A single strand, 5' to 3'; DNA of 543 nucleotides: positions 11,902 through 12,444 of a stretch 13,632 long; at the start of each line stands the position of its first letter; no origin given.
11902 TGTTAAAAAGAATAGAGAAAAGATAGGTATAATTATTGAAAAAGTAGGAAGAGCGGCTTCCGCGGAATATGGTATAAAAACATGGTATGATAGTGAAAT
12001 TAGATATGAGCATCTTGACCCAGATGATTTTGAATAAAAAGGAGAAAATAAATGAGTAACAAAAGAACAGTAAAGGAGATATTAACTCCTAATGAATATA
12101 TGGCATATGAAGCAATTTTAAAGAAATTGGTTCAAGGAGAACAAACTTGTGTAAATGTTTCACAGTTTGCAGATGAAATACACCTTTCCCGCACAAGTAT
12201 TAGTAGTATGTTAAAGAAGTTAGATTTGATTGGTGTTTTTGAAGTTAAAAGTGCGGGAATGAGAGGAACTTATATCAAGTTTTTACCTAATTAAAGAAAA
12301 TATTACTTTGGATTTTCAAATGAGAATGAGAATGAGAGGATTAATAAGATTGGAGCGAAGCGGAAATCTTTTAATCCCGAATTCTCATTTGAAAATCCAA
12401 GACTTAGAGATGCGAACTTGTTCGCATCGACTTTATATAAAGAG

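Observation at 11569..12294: Divergent operon with acr-aca-like architecture: unannotated 57-aa Cys-rich ORF followed by two small HTH regulators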

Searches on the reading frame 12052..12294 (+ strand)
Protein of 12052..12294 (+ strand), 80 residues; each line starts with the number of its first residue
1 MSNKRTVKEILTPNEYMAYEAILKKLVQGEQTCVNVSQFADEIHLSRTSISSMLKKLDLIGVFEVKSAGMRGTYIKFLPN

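Call 6: search_protein_families(library=pfam, proteins=[window:12052-12294:+], max_evalue=1)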
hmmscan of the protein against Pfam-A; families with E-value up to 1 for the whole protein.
window:12052-12294:+ (80 aa): 14 families
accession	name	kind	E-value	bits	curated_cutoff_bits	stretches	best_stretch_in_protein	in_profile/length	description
PF08222.17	HTH_CodY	-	2.2e-09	37.2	27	1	36-78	7-49/61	CodY helix-turn-helix domain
PF08279.18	HTH_11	-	0.00041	20.6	25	1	21-67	4-48/55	HTH domain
PF01325.25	Fe_dep_repress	-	0.0016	19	26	1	27-64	16-53/60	Iron dependent repressor, N-terminal DNA binding domain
PF17657.6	DNA_pol3_finger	-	0.0045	16.8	22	1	35-78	17-60/166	Bacterial DNA polymerase III alpha subunit finger domain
PF01047.28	MarR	-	0.0086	16.4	24.6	1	30-57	14-41/59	MarR family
PF01978.25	TrmB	-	0.016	15.5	25.6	1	11-66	6-55/68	Sugar-specific transcriptional regulator TrmB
PF09079.17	Cdc6_C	-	0.017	15.5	25.1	1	35-76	40-83/96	CDC6, C terminal winged helix domain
PF14502.12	HTH_41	-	0.026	14.4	25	1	36-75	9-48/48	Helix-turn-helix domain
PF21248.3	SoFic-like_C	-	0.032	14.9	27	1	31-75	28-72/76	Protein adenylyltransferase SoFic-like, C-terminal domain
PF01418.23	HTH_6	-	0.053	14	28.3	1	8-67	11-68/77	Helix-turn-helix domain, rpiR family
PF18177.6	La_HTH_kDCL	-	0.063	13.8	27.5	1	3-72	22-87/90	La HTH in kinetoplastid DICER domain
PF09182.16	PuR_N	-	0.079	13.4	24.6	1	21-54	8-41/70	Bacterial purine repressor, N-terminal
PF12802.13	MarR_2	-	0.12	13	27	1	31-57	20-44/61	MarR family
PF01022.26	HTH_5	-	0.19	12.1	22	1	22-57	7-39/47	Bacterial regulatory protein, arsR family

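Call 7: search_protein_families(library=phrogs, proteins=[window:12052-12294:+], max_evalue=1)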
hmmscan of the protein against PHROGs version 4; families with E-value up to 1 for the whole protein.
window:12052-12294:+ (80 aa): 5 families
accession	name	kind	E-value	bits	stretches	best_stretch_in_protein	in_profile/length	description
phrog_8102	-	DNA, RNA and nucleotide metabolism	9.6e-05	22.6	1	1-71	22-96/337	replication initiation protein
phrog_678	-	DNA, RNA and nucleotide metabolism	0.12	12.9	1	32-71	84-123/346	replication initiation O-like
phrog_21296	-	unknown function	0.15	13.1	1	14-62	39-84/147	-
phrog_270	-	DNA, RNA and nucleotide metabolism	0.2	12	1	11-73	45-107/383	replication initiation protein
phrog_2030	-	transcription regulation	0.36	11.5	1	15-73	16-71/202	transcriptional regulator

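Call 22: find_related_loci(query=window:12052-12291:+, collection=viral_contigs, flank=6000)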
Query window:12052-12291:+ (80 aa) in viral_contigs; peptide patterns used: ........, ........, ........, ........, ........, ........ (x = any residue, [..] = any of these).
20 stretches matched a pattern; 2 encode a relative of the query (tblastn E <= 1e-3); 2 distinct loci.
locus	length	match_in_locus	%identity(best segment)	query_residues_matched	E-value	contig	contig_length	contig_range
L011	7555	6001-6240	99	1-80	3e-52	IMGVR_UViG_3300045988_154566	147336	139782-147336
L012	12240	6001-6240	99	1-80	3e-52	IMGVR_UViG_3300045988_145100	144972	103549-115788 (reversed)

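Call 51: search_protein_families(library=ncbifam, proteins=[window:12052-12291:+], max_evalue=1)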
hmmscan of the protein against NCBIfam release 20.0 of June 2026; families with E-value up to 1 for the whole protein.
window:12052-12291:+ (80 aa): 16 families
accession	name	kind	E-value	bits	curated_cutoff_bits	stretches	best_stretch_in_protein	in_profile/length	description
NF003170.0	PRK04158.1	equivalog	1.8e-12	47.1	255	1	12-78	181-246/259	GTP-sensing pleiotropic transcriptional regulator CodY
TIGR02787.1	codY_Gpos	equivalog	1.3e-11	44.2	267.2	1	13-78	179-243/251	GTP-sensing pleiotropic transcriptional regulator CodY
NF041241.1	YhfZ_full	equivalog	0.00048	19.5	260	1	31-76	25-70/304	GntR family transcriptional regulator YhfZ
NF047407.1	TransRegMntRTherm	equivalog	0.0012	18.5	350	1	16-67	13-66/227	manganese-dependent transcriptional regulator MntR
NF040939.2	trans_reg_lrs14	equivalog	0.002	18.1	90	1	22-63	26-66/103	Lrs14 family HTH-type transcriptional regulator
NF008846.0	PRK11886.1-1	equivalog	0.0055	16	353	1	18-72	3-55/312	bifunctional biotin--[acetyl-CoA-carboxylase] ligase/biotin operon repressor BirA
NF033788.1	HTH_metalloreg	subfamily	0.019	14.8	55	1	22-71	16-63/77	metalloregulator ArsR/SmtB family transcription factor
NF001626.0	PRK00411.1-5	equivalog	0.049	12.4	417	1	19-72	303-354/374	ORC1-type DNA replication protein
NF047757.1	LBF_1011_fam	equivalog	0.057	12.1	350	1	5-51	254-299/402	LBF_1011 family protein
NF052638.1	TransRegOhrRVib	equivalog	0.06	13.1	200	1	17-64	35-82/141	transcriptional regulator OhrR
NF053606.1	Sta1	subfamily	0.062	13.4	80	1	21-63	24-64/100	Sta1 family transcriptional regulator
NF008458.0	PRK11337.1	equivalog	0.078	11.9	378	1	5-68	21-82/293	MurR/RpiR family transcriptional regulator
NF012025.0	PRK15481.1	equivalog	0.091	11.4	573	1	21-76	18-71/432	MocR-like B6 salvage transcription factor PtsJ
TIGR02944.1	suf_reg_Xantho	equivalog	0.095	13.1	110.65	1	22-74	14-65/130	SUF system Fe-S cluster assembly regulator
TIGR02928.1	TIGR02928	subfamily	0.1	11.4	181.3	1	35-76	320-363/366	orc1/cdc6 family replication initiation protein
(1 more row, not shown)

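Call 54: find_homologous_proteins(query=window:12052-12291:+, max_evalue=0.001)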
Query window:12052-12291:+ (80 aa): 5 proteins with E <= 0.001 among 5 candidates.
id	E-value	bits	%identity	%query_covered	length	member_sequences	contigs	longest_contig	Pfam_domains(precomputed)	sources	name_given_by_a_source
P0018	1.1e-43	164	99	100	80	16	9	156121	PF08222.18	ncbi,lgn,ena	-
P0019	5.6e-43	161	98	100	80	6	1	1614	PF08222.18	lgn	-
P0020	5.6e-43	161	99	100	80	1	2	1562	PF08222.18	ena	-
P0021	1.4e-33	132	85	100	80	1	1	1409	-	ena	-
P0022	5.1e-8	51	79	49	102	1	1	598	-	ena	-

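Call 55: search_solved_structures(query=window:12052-12291:+, max_evalue=0.1, show_alignments=3)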
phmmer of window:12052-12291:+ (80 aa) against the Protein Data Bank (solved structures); distinct sequences matched with E-value up to 0.1: 10.
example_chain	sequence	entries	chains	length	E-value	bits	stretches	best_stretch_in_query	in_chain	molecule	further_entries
8c7t_A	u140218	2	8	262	1.4e-08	38.3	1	11-78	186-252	GTP-sensing transcriptional pleiotropic repressor CodY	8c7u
2b0l_A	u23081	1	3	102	1.8e-08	37.9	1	11-80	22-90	GTP-sensing transcriptional pleiotropic repressor codY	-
5loe_A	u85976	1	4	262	9.7e-08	35.6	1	11-80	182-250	GTP-sensing transcriptional pleiotropic repressor CodY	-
5lnh_A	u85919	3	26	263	1e-07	35.6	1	11-80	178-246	GTP-sensing transcriptional pleiotropic repressor CodY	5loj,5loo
5ey2_A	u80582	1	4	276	2.8e-07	34.2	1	11-78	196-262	GTP-sensing transcriptional pleiotropic repressor CodY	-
8c7s_A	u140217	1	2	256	7.2e-06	29.7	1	13-77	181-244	Global transcriptional regulator CodY (Fragment)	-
8c7o_A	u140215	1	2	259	7.3e-06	29.7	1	13-77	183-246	Global transcriptional regulator CodY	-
5ey0_B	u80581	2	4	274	8.2e-06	29.5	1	13-77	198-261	GTP-sensing transcriptional pleiotropic repressor CodY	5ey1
9vg2_A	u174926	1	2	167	1.3e-05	28.9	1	5-78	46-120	MarR-family transcriptional regulator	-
8za5_A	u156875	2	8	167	7.5e-05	26.5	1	6-78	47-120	MarR-family transcriptional regulator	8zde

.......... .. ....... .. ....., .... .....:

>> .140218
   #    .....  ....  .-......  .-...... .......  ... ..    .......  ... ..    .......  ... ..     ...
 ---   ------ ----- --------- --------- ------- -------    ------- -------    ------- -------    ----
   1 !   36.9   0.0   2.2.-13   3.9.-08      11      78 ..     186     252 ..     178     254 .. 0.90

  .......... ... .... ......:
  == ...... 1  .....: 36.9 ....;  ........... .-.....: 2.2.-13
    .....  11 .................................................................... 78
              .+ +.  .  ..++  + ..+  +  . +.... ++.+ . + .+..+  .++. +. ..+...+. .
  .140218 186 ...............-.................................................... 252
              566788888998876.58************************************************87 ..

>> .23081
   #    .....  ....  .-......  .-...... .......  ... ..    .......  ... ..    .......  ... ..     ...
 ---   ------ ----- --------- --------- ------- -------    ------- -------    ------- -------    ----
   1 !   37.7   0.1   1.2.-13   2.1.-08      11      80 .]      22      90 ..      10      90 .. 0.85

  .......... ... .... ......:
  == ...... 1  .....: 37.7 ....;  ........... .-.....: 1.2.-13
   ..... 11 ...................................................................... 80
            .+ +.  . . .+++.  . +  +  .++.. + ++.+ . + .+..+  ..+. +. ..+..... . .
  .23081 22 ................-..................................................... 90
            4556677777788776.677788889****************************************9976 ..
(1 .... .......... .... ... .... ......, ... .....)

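Call 70: search_protein_representatives(protein=window:12052-12291:+)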
Query: 80 residues. Proteins with E-value up to 0.001 (for the whole library): 58; up to 1e-10: 2; up to 1e-30: 1. The best 58 are listed.
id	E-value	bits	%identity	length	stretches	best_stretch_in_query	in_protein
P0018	3.4e-44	163.6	99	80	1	1-80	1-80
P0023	6.9e-13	64.6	37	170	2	15-78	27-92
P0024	1.7e-09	53.9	37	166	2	13-78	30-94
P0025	5.3e-08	49.1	25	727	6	11-60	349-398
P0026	2.2e-07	47.2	39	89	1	7-76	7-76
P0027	3.4e-07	46.6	42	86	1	4-78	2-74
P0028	4.0e-07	46.3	43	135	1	6-78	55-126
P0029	7.5e-07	45.5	37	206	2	12-77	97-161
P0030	8.7e-07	45.3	40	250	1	5-78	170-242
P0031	1.0e-06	45.0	42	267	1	8-77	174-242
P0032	6.4e-06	42.5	38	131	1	7-77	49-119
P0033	6.9e-06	42.4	43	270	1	10-77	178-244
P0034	1.8e-05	41.1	40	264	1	4-76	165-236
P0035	2.4e-05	40.8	36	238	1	10-80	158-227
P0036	2.4e-05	40.7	36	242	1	9-78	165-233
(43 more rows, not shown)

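Call 73: find_encoding_contigs(protein=P0027, flank=5000, max_places=3)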
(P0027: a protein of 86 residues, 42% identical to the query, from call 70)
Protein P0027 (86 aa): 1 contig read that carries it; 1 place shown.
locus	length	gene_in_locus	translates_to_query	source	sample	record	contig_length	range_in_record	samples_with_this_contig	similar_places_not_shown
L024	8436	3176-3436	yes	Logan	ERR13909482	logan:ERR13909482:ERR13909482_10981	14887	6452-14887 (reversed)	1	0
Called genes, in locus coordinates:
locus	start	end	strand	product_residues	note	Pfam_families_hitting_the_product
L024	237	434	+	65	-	-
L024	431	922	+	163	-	PF05869:Dam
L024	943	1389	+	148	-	PF00383:dCMP_cyt_deam_1, PF14437:MafB19-deam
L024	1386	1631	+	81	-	-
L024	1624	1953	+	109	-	-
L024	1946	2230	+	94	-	-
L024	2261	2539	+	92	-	-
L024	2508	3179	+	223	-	PF01555:N6_N4_Mtase (weak)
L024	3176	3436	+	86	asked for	PF08222:HTH_CodY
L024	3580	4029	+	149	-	-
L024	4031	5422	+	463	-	PF03237:Terminase_6N (weak)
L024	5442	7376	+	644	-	PF23899:SU10_portal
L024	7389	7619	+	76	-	-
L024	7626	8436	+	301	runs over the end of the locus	-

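Call 74: find_encoding_contigs(protein=P0026, flank=5000, max_places=3)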
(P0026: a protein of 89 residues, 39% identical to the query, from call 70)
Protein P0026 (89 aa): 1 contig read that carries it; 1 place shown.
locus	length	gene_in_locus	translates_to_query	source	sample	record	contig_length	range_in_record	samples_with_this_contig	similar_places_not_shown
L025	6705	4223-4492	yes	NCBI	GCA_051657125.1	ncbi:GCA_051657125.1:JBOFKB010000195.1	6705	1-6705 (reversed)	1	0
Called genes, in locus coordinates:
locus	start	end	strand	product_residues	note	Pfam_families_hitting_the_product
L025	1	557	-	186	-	?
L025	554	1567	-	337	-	-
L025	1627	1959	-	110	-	-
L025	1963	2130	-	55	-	-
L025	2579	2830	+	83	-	-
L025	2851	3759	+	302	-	PF17989:ALP_N, PF21522:MreB-like_C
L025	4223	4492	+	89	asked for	PF08222:HTH_CodY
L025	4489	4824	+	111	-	PF06356:DUF1064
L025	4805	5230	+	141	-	-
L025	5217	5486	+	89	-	-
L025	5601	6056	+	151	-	-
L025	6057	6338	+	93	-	PF11753:DUF3310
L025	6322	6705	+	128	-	?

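Call 103: search_dna_similar(query=window:12052-12291:+, collection=phages, mode=protein, max_evalue=0.001, max_rows=25)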
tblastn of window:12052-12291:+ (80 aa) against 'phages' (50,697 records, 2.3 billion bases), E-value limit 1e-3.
Records with a match: 9; places in all: 9; records where one place covers at least 80% of the query: 9.
Best place of each record, by identity: <60% 9.
By first word of the organism name: Listeria 6; Enterococcus 2; Staphylococcus 1.
By host as written in the record: Listeria monocytogenes 6; - 1; Enterococcus faecalis 1; Staphylococcus aureus 1.
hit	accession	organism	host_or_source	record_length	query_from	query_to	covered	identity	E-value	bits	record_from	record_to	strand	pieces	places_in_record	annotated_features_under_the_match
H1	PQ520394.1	Enterococcus phage IME_EF3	-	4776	11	78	85%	41.2%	2e-7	52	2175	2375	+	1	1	record has no annotation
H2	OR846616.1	Enterococcus phage Efs 1-1-1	Enterococcus faecalis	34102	11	78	85%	41.2%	2e-7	52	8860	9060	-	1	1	record has no annotation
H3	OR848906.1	Listeria phage LM 4-14-1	Listeria monocytogenes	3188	11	78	85%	38.2%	1e-6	49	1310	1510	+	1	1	record has no annotation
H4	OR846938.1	Listeria phage LM 4-11-1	Listeria monocytogenes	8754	11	78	85%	38.2%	1e-6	49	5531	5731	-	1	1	record has no annotation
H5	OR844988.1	Staphylococcus phage SA 1306 Kay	Staphylococcus aureus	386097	11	76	83%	37.9%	7e-5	44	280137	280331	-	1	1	record has no annotation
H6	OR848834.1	Listeria phage LM 4-14-1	Listeria monocytogenes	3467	11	80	88%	34.3%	4e-5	45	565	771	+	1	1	record has no annotation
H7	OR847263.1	Listeria phage LM 4-11-1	Listeria monocytogenes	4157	11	80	88%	34.3%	4e-5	45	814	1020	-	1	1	record has no annotation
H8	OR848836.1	Listeria phage LM 4-14-1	Listeria monocytogenes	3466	11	80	88%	34.3%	4e-5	45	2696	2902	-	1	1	record has no annotation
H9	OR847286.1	Listeria phage LM 4-11-1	Listeria monocytogenes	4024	11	80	88%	34.3%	4e-5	45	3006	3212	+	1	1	record has no annotation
